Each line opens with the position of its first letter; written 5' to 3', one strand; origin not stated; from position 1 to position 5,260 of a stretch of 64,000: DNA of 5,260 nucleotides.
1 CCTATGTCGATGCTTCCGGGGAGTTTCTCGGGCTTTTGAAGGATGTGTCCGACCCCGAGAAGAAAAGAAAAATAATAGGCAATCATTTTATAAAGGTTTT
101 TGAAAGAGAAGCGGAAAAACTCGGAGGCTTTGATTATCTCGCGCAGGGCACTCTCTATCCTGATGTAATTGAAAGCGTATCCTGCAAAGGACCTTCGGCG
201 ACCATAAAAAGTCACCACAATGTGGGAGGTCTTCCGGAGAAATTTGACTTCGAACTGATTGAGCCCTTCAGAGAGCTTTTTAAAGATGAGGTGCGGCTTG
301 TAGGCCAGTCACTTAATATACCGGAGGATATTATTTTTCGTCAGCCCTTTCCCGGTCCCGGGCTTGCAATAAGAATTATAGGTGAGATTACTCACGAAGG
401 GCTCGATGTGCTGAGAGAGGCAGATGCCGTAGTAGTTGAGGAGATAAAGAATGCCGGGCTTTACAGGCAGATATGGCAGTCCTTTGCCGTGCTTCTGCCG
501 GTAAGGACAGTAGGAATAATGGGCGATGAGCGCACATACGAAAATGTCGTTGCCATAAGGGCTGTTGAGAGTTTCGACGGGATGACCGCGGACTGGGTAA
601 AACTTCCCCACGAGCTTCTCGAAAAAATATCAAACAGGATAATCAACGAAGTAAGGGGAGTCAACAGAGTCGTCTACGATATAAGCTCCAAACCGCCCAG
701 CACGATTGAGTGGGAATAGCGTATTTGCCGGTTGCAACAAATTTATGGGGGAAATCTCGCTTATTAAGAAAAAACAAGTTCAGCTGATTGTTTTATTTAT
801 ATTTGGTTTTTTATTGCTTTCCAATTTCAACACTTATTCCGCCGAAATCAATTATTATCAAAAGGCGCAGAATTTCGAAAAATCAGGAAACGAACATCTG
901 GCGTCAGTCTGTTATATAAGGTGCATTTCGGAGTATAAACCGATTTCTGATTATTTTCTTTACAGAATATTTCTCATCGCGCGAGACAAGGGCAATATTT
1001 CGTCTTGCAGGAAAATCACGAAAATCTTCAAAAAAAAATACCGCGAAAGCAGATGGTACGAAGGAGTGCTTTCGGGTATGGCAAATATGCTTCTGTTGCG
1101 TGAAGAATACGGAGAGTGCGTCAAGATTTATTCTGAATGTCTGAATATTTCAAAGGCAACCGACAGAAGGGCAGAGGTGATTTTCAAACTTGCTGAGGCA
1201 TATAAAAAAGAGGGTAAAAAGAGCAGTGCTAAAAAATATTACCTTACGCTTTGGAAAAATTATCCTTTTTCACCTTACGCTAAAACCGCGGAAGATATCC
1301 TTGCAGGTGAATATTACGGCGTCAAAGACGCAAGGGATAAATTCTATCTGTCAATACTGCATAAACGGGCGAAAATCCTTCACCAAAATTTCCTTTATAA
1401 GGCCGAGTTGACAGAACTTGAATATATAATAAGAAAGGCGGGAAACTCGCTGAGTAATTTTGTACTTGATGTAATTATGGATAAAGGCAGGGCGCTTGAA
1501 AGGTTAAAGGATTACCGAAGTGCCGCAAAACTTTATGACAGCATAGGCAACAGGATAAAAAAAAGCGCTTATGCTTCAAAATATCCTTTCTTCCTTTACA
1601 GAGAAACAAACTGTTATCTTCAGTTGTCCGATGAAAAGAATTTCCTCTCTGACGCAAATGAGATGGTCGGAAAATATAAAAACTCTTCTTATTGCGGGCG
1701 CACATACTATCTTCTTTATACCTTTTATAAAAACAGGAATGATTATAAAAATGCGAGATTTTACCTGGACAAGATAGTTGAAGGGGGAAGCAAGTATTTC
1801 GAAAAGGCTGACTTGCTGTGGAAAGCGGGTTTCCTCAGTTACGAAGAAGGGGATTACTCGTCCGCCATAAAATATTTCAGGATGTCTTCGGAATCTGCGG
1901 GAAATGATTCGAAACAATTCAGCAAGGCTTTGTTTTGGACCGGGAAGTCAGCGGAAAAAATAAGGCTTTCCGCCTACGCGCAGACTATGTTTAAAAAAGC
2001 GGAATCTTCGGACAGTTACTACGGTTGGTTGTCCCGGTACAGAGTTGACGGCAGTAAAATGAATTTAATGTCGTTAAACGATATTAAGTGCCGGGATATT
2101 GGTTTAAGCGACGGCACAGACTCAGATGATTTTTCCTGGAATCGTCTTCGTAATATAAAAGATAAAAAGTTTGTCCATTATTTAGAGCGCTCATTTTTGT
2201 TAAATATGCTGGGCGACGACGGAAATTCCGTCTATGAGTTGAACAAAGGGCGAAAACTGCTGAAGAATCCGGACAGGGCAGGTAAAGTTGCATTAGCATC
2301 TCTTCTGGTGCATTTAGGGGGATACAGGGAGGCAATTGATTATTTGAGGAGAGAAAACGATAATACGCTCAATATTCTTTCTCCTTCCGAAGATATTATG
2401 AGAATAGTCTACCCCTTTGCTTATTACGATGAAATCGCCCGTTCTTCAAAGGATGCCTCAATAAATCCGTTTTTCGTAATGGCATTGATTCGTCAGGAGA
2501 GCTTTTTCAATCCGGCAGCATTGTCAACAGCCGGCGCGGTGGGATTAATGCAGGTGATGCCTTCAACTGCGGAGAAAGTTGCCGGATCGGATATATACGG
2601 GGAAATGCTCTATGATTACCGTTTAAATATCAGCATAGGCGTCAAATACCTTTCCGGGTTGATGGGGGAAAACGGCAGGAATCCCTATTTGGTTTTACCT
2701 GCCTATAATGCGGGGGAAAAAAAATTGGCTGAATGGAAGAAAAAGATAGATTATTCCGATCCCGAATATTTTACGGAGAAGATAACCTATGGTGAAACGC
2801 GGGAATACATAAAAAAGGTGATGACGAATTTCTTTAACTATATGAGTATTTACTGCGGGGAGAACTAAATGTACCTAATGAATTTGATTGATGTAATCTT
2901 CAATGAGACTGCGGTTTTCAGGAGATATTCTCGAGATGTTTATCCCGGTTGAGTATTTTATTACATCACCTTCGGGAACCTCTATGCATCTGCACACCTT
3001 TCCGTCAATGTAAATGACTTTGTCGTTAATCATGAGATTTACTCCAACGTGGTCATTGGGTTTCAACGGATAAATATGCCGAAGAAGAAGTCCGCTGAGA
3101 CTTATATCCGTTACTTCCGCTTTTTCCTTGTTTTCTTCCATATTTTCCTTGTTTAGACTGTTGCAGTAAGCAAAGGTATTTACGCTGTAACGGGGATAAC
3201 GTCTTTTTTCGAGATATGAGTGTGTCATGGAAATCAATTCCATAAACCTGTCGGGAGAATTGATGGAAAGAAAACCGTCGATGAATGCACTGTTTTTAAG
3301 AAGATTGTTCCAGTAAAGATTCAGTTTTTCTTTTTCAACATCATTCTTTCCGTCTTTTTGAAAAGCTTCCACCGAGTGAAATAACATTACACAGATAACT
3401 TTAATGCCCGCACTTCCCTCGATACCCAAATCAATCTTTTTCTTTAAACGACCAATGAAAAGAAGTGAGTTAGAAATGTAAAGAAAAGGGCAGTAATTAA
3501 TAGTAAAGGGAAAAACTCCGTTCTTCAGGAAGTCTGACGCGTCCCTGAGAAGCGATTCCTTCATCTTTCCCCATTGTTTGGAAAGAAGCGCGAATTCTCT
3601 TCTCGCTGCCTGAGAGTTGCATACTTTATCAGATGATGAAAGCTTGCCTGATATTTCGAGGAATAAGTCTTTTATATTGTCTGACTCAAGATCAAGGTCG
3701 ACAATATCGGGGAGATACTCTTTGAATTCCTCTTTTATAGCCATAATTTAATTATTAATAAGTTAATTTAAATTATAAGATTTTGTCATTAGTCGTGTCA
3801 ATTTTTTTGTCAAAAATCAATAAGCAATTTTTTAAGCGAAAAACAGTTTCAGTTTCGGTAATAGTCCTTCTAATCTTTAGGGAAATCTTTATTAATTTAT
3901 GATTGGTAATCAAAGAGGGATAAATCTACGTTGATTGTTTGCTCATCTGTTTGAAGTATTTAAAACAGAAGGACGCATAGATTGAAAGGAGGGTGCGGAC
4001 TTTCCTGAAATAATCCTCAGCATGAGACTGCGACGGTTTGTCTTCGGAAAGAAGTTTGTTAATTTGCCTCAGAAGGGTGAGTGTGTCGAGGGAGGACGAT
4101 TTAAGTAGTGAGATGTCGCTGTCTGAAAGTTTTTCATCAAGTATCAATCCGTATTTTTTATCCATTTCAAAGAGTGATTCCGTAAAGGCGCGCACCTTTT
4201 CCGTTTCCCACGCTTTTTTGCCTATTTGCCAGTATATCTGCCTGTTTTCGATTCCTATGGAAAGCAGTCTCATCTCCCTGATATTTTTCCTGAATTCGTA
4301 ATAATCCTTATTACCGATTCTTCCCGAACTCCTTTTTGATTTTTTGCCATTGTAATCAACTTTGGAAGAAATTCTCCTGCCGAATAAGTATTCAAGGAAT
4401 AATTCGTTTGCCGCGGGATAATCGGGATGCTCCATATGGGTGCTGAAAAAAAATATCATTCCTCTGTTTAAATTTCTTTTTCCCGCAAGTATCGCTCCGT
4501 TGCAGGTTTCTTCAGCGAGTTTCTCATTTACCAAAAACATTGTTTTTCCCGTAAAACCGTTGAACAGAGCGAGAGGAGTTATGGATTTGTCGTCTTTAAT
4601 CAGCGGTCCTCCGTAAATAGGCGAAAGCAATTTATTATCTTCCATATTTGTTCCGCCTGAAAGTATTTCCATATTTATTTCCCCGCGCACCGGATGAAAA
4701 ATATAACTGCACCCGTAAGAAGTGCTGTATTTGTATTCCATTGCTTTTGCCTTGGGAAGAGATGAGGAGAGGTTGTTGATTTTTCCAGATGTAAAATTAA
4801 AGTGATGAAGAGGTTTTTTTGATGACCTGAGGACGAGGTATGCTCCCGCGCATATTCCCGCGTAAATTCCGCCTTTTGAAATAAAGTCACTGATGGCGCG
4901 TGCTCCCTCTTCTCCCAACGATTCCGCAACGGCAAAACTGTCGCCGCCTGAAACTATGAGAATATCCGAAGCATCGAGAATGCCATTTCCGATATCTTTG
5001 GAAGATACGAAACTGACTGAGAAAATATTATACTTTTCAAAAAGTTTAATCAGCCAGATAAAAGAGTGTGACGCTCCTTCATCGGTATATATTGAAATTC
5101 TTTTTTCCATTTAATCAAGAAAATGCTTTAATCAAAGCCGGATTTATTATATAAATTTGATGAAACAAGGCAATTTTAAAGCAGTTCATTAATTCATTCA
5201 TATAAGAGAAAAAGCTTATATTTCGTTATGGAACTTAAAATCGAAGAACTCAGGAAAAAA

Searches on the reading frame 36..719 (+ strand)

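Call 23: search_protein_families(library=pfam, proteins=[window:36-719:+], max_evalue=0.001)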
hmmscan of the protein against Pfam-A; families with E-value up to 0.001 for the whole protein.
window:36-719:+ (227 aa): 1 family
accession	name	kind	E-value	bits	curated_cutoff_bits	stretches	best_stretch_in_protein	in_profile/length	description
PF00958.27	GMP_synt_C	-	6e-48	161.3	27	1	135-226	1-92/92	GMP synthase C terminal domain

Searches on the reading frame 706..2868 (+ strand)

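Call 23: search_protein_families(library=pfam, proteins=[window:706-2868:+], max_evalue=0.001)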
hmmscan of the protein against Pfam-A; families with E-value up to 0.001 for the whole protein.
window:706-2868:+ (720 aa): 8 families
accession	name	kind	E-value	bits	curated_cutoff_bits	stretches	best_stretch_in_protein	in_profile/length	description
PF01464.25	SLT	-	4.7e-26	91.1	21.3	1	580-680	6-107/117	Transglycosylase SLT domain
PF13174.12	TPR_6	-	1.2e-09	38.6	26.3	1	157-189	1-33/33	Tetratricopeptide repeat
PF13424.12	TPR_12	-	8.2e-09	36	30.1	0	121-179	5-68/77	Tetratricopeptide repeat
PF13428.12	TPR_14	-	1e-07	32.4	23.5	0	258-280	5-27/44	Tetratricopeptide repeat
PF07719.23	TPR_2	-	2.1e-07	31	27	0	368-392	1-25/34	Tetratricopeptide repeat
PF13181.12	TPR_8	-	5.5e-06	26.6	25.7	0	156-180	1-25/34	Tetratricopeptide repeat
PF14559.12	TPR_19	-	5.7e-05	23.8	25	0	151-194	23-63/68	Tetratricopeptide repeat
PF12895.13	ANAPC3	-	0.0001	22.9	27.2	0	344-398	2-52/82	Anaphase-promoting complex, cyclosome, subunit 3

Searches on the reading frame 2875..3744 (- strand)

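Call 23: search_protein_families(library=pfam, proteins=[window:2875-3744:-], max_evalue=0.001)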
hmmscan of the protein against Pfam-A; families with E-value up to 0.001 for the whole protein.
window:2875-3744:- (289 aa): 1 family
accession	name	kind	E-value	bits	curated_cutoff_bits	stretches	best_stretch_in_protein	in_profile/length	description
PF07238.19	PilZ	-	1.6e-10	41.6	22.5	1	179-287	1-102/102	PilZ domain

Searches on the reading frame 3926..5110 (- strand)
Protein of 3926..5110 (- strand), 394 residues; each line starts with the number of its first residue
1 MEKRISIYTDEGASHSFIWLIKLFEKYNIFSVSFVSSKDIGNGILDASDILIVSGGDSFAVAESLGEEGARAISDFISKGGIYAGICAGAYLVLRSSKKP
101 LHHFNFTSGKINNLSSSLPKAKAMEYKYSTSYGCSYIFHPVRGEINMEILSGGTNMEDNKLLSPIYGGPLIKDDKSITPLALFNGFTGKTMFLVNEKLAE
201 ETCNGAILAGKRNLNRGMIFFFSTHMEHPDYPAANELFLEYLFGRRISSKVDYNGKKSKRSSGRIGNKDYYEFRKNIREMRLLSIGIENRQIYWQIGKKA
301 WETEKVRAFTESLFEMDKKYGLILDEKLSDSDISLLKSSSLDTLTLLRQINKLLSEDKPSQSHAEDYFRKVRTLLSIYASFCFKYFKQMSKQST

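Call 23: search_protein_families(library=pfam, proteins=[window:3926-5110:-], max_evalue=0.001)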
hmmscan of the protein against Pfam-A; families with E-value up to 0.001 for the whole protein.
window:3926-5110:- (394 aa): 2 families
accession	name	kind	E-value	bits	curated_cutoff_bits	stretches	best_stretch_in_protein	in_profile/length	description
PF09825.15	BPL_N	-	3.5e-09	36.4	24.2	1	28-92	29-94/283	Biotin-protein ligase, N terminal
PF03575.23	Peptidase_S51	-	3.8e-05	23.9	23.9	1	38-97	74-133/206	Peptidase family S51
